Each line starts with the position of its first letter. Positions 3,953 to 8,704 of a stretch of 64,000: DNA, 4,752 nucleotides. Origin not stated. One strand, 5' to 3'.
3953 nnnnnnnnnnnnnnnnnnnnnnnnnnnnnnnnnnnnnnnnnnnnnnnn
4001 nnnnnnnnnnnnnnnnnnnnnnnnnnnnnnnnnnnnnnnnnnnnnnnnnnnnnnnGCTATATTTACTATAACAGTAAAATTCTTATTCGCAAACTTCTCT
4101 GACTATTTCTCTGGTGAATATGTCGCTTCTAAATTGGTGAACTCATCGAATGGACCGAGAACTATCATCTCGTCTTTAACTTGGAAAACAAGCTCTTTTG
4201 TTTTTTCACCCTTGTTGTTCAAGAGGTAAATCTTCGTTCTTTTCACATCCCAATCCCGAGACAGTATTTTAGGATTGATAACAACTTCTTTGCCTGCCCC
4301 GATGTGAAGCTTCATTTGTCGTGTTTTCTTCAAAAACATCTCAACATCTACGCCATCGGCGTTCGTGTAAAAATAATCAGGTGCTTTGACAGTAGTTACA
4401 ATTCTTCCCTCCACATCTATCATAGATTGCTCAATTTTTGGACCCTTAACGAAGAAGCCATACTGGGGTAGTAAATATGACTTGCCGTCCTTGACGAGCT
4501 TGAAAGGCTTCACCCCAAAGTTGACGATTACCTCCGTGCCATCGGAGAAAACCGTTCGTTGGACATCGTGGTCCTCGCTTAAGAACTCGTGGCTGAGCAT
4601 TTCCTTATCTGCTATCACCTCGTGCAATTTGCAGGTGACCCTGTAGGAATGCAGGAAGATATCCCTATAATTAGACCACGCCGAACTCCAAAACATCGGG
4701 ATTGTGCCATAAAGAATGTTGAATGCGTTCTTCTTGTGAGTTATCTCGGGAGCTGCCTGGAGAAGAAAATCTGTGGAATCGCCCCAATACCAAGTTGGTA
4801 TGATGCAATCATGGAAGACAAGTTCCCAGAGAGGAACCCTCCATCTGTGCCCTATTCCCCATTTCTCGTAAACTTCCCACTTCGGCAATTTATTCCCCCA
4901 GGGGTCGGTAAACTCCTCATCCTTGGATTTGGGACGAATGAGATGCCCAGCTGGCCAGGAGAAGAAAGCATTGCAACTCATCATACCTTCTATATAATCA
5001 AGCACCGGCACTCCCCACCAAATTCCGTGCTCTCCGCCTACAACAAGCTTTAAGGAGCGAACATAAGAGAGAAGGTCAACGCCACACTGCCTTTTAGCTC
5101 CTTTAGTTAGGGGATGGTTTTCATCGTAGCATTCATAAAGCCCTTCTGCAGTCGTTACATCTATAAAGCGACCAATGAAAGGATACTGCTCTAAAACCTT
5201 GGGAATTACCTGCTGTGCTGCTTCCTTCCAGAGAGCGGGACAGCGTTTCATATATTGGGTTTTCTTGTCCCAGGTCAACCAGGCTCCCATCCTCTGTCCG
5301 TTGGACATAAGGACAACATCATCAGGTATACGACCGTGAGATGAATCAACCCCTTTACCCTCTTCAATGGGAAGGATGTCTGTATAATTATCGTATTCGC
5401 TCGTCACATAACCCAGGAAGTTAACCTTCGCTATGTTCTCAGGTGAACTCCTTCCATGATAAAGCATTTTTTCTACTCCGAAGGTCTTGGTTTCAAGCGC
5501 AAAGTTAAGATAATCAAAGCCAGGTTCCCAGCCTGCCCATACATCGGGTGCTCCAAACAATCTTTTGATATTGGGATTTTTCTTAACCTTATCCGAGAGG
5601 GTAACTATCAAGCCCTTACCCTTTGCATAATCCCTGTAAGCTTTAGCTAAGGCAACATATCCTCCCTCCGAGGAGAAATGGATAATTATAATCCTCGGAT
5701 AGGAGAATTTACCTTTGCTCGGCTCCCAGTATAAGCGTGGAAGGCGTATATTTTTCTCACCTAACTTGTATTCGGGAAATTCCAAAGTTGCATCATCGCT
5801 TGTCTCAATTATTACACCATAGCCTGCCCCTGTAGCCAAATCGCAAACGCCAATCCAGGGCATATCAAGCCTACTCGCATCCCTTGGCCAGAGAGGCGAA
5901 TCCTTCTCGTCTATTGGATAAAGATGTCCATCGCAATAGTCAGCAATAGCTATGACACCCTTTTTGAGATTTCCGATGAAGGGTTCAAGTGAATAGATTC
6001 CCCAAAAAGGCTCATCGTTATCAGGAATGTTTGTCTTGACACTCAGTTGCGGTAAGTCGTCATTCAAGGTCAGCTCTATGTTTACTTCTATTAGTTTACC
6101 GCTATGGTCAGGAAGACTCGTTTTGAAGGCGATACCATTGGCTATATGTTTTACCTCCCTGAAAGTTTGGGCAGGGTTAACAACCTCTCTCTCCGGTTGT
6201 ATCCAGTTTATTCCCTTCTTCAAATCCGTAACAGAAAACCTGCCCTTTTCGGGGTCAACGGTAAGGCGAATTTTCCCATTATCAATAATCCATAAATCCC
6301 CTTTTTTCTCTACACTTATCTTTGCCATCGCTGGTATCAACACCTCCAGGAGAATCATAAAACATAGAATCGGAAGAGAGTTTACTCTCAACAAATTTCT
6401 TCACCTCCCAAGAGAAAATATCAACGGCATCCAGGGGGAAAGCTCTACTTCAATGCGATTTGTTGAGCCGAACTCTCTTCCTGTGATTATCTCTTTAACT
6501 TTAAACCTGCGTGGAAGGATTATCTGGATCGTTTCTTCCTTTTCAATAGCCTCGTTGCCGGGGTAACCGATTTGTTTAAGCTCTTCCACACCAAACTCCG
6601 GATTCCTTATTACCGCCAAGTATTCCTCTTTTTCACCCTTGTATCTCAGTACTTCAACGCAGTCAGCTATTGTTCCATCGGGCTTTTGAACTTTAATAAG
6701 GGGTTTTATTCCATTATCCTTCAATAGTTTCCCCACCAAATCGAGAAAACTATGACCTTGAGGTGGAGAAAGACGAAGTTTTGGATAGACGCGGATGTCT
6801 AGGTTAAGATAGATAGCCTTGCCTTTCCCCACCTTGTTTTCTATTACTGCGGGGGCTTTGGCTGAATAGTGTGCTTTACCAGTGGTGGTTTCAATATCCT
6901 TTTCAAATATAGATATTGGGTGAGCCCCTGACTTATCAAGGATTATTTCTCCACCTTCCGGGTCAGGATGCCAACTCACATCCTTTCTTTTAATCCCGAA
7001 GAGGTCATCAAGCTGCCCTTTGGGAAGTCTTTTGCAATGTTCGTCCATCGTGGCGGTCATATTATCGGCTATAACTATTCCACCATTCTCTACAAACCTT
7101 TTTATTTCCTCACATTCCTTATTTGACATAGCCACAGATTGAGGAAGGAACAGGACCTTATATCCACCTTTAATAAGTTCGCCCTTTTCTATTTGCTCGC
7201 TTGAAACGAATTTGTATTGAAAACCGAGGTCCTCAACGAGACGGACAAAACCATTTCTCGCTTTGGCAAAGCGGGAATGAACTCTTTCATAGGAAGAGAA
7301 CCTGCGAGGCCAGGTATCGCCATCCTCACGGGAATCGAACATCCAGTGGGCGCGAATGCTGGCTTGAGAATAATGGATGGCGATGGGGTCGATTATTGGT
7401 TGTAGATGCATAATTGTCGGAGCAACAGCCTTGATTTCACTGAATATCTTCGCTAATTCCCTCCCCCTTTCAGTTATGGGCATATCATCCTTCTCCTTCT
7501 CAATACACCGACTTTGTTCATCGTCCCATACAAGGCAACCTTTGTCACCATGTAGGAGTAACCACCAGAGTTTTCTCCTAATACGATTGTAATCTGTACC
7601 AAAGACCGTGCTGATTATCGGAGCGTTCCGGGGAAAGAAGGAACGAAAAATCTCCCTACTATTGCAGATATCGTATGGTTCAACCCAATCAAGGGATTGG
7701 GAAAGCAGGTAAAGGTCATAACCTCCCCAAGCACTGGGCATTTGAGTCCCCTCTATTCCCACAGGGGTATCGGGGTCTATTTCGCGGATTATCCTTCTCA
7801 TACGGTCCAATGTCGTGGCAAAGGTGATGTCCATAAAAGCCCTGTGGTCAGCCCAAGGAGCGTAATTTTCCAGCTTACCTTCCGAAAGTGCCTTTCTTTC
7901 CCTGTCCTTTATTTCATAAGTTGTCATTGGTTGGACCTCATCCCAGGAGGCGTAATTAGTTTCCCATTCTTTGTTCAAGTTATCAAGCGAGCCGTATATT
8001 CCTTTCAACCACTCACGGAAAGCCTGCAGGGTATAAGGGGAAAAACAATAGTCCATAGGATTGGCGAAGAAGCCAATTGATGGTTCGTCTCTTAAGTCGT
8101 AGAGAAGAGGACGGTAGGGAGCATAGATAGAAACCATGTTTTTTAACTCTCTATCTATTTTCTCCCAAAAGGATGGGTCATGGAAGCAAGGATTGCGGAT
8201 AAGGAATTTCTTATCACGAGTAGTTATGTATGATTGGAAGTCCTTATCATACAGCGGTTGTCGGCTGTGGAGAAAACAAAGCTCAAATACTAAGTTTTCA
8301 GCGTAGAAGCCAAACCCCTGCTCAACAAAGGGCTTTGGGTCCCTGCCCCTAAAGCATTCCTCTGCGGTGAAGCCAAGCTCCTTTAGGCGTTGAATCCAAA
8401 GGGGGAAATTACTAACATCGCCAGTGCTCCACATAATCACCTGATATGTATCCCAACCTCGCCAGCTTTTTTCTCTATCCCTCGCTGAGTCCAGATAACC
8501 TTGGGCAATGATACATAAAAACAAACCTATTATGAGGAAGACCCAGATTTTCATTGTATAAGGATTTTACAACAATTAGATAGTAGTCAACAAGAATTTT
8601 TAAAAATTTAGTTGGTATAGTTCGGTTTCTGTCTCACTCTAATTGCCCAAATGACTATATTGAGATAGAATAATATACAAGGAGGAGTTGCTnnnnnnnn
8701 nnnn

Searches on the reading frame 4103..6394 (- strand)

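Call 24: search_protein_families(library=pfam, proteins=[window:4103-6394:-], max_evalue=0.001)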
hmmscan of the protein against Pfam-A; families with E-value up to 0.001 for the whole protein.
window:4103-6394:- (763 aa): 2 families
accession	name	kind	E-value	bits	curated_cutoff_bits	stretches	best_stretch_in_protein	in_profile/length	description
PF11308.14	Glyco_hydro_129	-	3.9e-17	62.7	25.6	1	316-614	22-323/324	Glycosyl hydrolases related to GH101 family, GH129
PF18952.6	DUF5696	-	1.3e-06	27.6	25.6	1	567-633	538-602/612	Family of unknown function (DUF5696)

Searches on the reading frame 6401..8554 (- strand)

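Call 24: search_protein_families(library=pfam, proteins=[window:6401-8554:-], max_evalue=0.001)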
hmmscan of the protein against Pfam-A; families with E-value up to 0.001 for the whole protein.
window:6401-8554:- (717 aa): 2 families
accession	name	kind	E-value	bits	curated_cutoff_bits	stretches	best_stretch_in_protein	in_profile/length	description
PF08532.16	Glyco_hydro_42M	-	1.9e-15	57.4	25.8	1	464-585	57-186/207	Beta-galactosidase trimerisation domain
PF02449.21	Glyco_hydro_42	-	3.4e-11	43.6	21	1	123-292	102-258/376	Beta-galactosidase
